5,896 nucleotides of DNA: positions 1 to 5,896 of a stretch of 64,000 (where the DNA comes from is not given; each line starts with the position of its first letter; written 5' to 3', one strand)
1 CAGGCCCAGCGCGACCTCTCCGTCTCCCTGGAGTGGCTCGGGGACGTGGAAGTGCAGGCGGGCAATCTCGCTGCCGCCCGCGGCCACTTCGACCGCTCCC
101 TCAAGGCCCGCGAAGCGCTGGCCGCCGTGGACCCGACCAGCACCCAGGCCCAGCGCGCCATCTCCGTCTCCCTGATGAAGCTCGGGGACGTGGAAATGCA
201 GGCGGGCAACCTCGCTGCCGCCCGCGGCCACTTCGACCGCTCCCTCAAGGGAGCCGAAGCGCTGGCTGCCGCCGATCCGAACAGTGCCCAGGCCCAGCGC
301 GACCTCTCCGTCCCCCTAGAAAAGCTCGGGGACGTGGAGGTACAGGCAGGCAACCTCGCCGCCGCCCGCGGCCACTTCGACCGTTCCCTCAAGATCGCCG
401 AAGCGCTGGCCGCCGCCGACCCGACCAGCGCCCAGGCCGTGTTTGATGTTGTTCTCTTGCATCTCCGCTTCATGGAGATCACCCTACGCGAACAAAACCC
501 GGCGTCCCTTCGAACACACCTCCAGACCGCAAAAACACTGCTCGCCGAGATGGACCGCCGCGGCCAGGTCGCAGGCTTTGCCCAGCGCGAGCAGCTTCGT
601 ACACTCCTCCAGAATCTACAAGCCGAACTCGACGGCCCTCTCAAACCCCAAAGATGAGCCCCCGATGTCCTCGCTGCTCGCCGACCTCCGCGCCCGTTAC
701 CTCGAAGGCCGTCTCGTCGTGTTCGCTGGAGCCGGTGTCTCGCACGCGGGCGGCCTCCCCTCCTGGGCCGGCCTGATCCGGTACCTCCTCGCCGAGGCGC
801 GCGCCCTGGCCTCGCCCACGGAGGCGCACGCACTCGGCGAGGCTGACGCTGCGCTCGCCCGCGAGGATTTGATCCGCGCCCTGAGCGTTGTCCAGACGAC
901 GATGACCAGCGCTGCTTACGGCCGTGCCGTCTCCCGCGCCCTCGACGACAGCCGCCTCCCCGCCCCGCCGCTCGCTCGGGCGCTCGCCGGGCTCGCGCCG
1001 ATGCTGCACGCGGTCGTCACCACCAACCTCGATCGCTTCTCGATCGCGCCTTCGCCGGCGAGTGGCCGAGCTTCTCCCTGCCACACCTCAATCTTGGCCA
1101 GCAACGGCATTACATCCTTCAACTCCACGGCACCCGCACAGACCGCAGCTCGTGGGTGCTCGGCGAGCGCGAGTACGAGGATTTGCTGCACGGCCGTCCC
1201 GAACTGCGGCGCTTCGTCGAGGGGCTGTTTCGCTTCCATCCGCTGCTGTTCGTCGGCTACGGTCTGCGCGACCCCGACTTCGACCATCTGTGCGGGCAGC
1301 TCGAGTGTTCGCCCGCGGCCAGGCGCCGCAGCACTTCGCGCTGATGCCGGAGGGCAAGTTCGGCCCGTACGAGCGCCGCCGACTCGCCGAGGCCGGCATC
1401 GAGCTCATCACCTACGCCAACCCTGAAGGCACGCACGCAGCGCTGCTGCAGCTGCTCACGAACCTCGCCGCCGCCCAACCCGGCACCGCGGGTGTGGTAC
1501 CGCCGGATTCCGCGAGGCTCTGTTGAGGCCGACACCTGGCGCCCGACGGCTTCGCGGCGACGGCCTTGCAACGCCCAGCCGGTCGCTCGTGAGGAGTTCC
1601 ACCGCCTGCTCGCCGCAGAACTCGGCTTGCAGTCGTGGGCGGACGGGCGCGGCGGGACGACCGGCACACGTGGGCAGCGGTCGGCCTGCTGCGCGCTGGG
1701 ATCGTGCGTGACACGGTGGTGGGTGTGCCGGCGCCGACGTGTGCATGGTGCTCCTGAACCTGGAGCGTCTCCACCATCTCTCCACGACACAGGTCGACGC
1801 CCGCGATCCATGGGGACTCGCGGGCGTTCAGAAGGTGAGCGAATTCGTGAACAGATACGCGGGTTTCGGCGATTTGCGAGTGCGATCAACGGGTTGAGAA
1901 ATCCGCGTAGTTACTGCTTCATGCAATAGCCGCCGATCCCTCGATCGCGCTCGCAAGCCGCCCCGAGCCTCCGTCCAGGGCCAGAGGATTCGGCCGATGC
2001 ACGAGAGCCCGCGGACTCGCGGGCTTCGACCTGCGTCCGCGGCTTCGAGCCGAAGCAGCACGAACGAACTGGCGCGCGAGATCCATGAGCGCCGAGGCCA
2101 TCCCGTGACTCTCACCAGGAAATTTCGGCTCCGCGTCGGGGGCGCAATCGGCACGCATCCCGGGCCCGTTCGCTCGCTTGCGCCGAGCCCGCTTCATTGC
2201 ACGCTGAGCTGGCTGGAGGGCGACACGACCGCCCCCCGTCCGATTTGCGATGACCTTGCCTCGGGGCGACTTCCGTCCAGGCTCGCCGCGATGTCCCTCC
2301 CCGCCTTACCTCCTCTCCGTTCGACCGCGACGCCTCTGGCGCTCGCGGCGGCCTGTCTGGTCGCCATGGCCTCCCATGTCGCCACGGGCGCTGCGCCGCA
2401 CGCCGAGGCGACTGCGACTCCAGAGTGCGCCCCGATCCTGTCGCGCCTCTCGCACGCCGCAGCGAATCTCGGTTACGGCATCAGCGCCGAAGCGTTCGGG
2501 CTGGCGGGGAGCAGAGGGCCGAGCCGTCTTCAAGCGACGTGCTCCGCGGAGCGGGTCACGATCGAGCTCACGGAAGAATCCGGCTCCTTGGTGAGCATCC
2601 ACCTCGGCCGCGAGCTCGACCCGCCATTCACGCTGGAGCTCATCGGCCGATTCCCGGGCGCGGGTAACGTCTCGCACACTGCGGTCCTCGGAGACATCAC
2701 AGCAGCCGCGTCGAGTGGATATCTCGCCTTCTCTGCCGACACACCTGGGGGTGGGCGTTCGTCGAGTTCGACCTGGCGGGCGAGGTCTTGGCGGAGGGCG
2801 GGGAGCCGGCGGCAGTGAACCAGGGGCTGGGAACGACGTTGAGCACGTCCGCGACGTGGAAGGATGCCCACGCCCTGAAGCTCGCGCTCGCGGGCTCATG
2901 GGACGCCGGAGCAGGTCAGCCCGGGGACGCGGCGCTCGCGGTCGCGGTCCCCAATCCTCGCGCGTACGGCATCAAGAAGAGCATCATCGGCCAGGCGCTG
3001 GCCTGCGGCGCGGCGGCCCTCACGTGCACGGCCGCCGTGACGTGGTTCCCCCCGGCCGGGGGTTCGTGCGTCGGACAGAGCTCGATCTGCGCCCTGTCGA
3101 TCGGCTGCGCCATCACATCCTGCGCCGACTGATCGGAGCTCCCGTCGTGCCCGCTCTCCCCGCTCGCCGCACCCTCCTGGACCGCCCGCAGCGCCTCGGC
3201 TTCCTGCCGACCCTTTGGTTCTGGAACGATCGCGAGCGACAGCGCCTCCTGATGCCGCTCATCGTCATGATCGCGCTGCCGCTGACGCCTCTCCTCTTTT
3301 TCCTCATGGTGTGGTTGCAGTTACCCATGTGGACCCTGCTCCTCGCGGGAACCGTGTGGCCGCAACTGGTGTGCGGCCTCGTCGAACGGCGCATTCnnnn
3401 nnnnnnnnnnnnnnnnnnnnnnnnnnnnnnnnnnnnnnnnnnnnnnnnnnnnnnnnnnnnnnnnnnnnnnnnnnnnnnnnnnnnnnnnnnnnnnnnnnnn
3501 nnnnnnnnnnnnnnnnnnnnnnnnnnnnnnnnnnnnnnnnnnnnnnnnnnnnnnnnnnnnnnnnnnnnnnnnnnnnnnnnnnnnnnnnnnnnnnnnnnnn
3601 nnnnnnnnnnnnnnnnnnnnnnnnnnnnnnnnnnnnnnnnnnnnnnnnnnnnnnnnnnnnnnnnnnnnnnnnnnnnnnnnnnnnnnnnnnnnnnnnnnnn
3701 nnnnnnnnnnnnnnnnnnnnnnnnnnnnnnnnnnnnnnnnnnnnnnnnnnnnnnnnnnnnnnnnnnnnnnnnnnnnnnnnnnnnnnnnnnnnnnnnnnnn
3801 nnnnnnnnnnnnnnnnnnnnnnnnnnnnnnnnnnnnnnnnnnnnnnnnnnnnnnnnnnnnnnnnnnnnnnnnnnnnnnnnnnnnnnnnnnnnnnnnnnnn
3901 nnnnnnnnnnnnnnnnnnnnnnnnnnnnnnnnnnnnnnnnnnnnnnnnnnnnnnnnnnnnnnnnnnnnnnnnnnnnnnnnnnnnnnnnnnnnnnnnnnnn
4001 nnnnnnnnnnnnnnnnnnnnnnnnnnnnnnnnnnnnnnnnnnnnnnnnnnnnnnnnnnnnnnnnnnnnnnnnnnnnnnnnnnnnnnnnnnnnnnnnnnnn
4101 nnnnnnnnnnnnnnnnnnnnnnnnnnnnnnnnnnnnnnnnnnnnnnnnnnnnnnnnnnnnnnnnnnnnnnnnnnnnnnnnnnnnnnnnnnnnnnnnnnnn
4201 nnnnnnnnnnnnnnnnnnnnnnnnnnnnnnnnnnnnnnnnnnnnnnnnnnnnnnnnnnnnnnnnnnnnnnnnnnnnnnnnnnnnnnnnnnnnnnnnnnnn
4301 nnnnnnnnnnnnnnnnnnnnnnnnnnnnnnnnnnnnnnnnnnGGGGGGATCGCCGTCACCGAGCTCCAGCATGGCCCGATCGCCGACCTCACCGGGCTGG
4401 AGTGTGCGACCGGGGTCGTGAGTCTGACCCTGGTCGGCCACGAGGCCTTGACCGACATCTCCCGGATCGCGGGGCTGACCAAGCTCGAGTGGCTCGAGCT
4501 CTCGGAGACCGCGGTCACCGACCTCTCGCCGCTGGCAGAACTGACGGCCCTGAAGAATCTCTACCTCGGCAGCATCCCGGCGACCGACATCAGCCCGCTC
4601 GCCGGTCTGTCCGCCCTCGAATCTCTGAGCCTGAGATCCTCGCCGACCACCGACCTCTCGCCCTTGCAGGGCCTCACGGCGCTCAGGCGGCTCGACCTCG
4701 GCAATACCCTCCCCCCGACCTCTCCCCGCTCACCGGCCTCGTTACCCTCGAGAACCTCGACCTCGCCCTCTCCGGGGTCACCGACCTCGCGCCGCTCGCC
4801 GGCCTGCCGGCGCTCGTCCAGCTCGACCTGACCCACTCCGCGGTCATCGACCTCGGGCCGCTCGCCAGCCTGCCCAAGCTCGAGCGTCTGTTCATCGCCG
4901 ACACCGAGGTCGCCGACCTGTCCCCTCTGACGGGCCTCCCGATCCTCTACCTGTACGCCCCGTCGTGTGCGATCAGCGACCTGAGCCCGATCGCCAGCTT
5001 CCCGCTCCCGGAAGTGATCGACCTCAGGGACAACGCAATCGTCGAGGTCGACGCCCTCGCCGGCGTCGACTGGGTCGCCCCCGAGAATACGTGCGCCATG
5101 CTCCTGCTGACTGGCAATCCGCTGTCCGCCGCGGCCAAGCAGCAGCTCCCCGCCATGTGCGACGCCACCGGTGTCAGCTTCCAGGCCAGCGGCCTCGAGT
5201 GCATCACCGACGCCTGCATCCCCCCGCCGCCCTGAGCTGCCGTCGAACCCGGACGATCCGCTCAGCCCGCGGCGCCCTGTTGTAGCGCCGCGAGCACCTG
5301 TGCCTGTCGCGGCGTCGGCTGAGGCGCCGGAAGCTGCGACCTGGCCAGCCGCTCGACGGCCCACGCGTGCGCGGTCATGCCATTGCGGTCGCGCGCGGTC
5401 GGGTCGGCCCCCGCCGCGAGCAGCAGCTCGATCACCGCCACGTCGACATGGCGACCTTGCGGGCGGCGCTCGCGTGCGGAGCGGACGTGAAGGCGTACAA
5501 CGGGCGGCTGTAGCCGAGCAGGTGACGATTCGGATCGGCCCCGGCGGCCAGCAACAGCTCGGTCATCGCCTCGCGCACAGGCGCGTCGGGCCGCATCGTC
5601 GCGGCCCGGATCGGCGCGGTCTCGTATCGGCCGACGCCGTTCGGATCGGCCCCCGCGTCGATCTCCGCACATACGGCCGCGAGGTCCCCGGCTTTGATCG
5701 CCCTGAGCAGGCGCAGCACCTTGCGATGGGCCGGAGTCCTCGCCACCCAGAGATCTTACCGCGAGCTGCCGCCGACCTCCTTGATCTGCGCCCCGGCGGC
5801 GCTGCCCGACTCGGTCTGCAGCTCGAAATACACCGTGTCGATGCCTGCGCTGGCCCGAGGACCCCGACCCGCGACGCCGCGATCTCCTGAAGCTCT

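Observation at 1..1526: TPR-repeat sensor-like gene followed immediately by a SIR2_2 effector-like gene, the latter broken by an 11-bp tandem duplication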

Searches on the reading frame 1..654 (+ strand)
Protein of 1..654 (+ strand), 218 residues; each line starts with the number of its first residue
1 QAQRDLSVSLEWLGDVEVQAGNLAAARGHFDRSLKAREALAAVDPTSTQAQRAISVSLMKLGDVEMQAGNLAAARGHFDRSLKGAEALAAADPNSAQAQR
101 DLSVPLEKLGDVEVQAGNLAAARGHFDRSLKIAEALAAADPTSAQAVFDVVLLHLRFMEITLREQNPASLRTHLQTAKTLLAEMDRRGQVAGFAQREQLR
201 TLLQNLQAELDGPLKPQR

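Call 5: search_protein_families(library=pfam, proteins=[window:1-654:+], max_evalue=0.1)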
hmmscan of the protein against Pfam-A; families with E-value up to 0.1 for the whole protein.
seq(218 aa): 11 families
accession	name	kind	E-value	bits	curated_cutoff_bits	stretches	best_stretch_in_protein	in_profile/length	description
PF13424.12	TPR_12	-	2.4e-12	47.3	30.1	2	57-103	5-52/77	Tetratricopeptide repeat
PF07719.23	TPR_2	-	5.6e-10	39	27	0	58-83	4-29/34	Tetratricopeptide repeat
PF13432.12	TPR_16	-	1.4e-08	35.5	32.7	3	20-82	3-58/65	Tetratricopeptide repeat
PF13428.12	TPR_14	-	7.7e-07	29.6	23.5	0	115-147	6-38/44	Tetratricopeptide repeat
PF13374.12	TPR_10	-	9.6e-07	29.1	27.5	0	57-88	4-35/42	Tetratricopeptide repeat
PF13371.12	TPR_9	-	1.3e-06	28.8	35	0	70-114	3-47/73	Tetratricopeptide repeat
PF13174.12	TPR_6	-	0.0054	17.7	26.3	0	57-80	2-25/33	Tetratricopeptide repeat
PF22688.2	Hda_lid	-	0.024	15.1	27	0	85-106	39-60/65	Hda, lid domain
PF14853.12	Fis1_TPR_C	-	0.029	15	25.3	0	28-51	15-38/53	Fis1 C-terminal tetratricopeptide repeat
PF10602.15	RPN7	-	0.031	14.4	29.6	0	102-185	23-107/174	26S proteasome subunit RPN7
PF08895.16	DUF1840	-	0.073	13.8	25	0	165-211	8-54/108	Domain of unknown function (DUF1840)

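Call 6: search_protein_families(library=padloc, proteins=[window:1-654:+], max_evalue=0.1)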
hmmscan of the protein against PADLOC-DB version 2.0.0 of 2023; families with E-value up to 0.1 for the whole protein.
seq(218 aa): 0 families

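Call 7: search_protein_families(library=ncbifam, proteins=[window:1-654:+], max_evalue=0.1)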
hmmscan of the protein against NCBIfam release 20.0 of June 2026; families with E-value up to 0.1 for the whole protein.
seq(218 aa): 5 families
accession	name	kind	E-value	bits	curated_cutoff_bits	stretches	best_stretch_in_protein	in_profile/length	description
NF008754.0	PRK11788.1-2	equivalog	1.1e-05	24.7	670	1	15-69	70-121/386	lipopolysaccharide assembly protein LapB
NF008756.0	PRK11788.1-4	equivalog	5.6e-05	22.3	474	0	111-140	70-99/389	lipopolysaccharide assembly protein LapB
NF052415.1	T3SS_chap_SctY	equivalog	0.0049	17.4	70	0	27-66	19-58/106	type III secretion apparatus assembly chaperone SctY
TIGR01891.1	amidohydrolases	subfamily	0.0062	15.7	153.75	0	59-95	156-191/366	amidohydrolase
NF052335.1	PdgHdaseHSB129560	equivalog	0.025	13.9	500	0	50-118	7-75/330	peptidoglycan hydrolase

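Call 49: find_homologous_proteins(query=window:1-654:+, max_evalue=1e-10)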
Query seq(218 aa) (218 aa): 31 proteins with E <= 1e-10 among 8000 candidates.
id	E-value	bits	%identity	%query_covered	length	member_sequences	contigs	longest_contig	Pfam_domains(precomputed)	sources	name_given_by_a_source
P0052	2.7e-50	189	53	83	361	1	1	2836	PF13424.13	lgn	-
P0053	3.2e-43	166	56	56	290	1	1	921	PF07721.21,PF13431.13,PF13414.13,PF13424.13,PF07719.24,PF13374.13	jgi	jgi:tetratricopeptide (TPR) repeat protein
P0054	1.3e-41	161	52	87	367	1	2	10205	PF13424.13,PF13432.13,PF13181.13,PF07719.24,PF13374.13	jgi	jgi:tetratricopeptide (TPR) repeat protein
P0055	9.6e-36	141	55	82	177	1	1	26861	PF13424.13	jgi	jgi:hypothetical protein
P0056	1.1e-31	128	43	73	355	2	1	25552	PF13414.13,PF10952.16,PF13176.13,PF24885.2,PF13428.13,PF13374.13,PF13371.13,PF00515.35,PF13424.13,PF13432.13,PF13181.13,PF12968.14,PF07719.24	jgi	-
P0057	1.7e-28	118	48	71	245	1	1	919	PF25000.1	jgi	jgi:hypothetical protein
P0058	2.5e-28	117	54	59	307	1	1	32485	PF13424.13,PF07719.24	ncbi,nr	ncbi:MAG: tetratricopeptide repeat protein [Minwuia sp.]|nr:tetratricopeptide repeat protein [Minwui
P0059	6.9e-27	113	47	71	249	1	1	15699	PF07721.21,PF13424.13,PF13432.13,PF13428.13,PF07719.24,PF13374.13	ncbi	-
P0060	1.3e-26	112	42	61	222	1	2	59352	PF13424.13,PF13374.13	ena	-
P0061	1.5e-24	105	52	57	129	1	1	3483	-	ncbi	ncbi:MAG: hypothetical protein AB1Z98_17275, partial [Nannocystaceae bacterium]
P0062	5.0e-24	103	46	69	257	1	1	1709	PF13424.13,PF07719.24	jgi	jgi:tetratricopeptide (TPR) repeat protein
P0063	2.0e-23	101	45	71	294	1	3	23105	PF13424.13,PF07719.24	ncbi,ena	-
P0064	2.5e-22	98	26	83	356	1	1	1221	PF00515.35,PF13424.13,PF13176.13,PF13181.13,PF07719.24,PF13374.13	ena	-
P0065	1.3e-21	95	41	72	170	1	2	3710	PF13424.13,PF13432.13,PF13374.13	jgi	-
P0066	9.5e-21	93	59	52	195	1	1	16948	-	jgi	jgi:hypothetical protein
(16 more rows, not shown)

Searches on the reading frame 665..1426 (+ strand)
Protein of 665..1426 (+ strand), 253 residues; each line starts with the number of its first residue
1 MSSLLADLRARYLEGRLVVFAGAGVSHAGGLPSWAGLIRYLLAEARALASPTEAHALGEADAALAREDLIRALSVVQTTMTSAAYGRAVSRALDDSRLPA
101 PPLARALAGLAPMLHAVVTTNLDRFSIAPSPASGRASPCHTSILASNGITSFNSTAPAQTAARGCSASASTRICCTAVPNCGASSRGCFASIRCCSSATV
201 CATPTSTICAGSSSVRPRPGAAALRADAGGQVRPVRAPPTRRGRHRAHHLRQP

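Call 30: find_encoding_contigs(protein=window:665-1426:+, flank=10000, max_places=4)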
Protein window:665-1426:+ (253 aa): no gene with exactly this product is on record in the collection.

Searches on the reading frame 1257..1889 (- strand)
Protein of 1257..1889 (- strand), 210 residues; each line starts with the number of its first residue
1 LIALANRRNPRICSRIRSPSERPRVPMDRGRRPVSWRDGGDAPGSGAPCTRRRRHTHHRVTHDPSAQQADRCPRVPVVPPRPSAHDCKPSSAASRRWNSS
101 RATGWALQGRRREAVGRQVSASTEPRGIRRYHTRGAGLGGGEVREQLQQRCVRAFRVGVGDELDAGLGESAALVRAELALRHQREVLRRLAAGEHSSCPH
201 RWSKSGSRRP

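Call 69: search_protein_families(library=pfam, proteins=[window:1257-1889:-], max_evalue=0.01)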
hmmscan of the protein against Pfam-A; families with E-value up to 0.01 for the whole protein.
window:1257-1889:- (210 aa): 0 families

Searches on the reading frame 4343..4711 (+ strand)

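Call 38: search_protein_families(library=pfam, proteins=[window:4343-4711:+], max_evalue=0.001)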
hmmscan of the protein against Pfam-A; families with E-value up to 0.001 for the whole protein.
window:4343-4711:+ (123 aa): 5 families
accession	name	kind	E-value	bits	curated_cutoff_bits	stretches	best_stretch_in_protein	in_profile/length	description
PF12799.13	LRR_4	-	2.5e-15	56.6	27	2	46-87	1-43/44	Leucine Rich repeats (2 copies)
PF23952.1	LRR_EndoS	-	4.5e-08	33.8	27.9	0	51-121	28-91/116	Endo-beta-N-acetylglucosaminidase EndoS LRR domain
PF13855.12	LRR_8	-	2.4e-07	30.8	27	0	70-122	3-59/61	Leucine rich repeat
PF23598.1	LRR_14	-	0.00015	21.1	40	1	41-119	65-146/353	Leucine-rich repeat region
PF25019.1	LRR_R13L1-DRL21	-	0.00051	20.4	27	0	17-77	63-126/127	R13L1/DRL21 LRRs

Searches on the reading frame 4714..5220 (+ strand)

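Call 38: search_protein_families(library=pfam, proteins=[window:4714-5220:+], max_evalue=0.001)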
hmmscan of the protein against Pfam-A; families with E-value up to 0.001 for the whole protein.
window:4714-5220:+ (169 aa): 2 families
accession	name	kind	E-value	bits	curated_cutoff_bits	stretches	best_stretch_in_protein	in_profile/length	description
PF12799.13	LRR_4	-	6.1e-13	49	27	2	33-73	2-43/44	Leucine Rich repeats (2 copies)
PF13855.12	LRR_8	-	0.0005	20.2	27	0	7-41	22-58/61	Leucine rich repeat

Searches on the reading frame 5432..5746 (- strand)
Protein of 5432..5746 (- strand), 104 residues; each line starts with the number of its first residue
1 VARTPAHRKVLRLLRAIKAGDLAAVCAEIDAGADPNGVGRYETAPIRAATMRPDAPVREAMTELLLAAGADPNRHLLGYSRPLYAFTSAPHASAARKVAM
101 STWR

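Call 33: find_encoding_contigs(protein=window:5432-5746:-, flank=10000, max_places=3)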
Protein window:5432-5746:- (104 aa): no gene with exactly this product is on record in the collection.
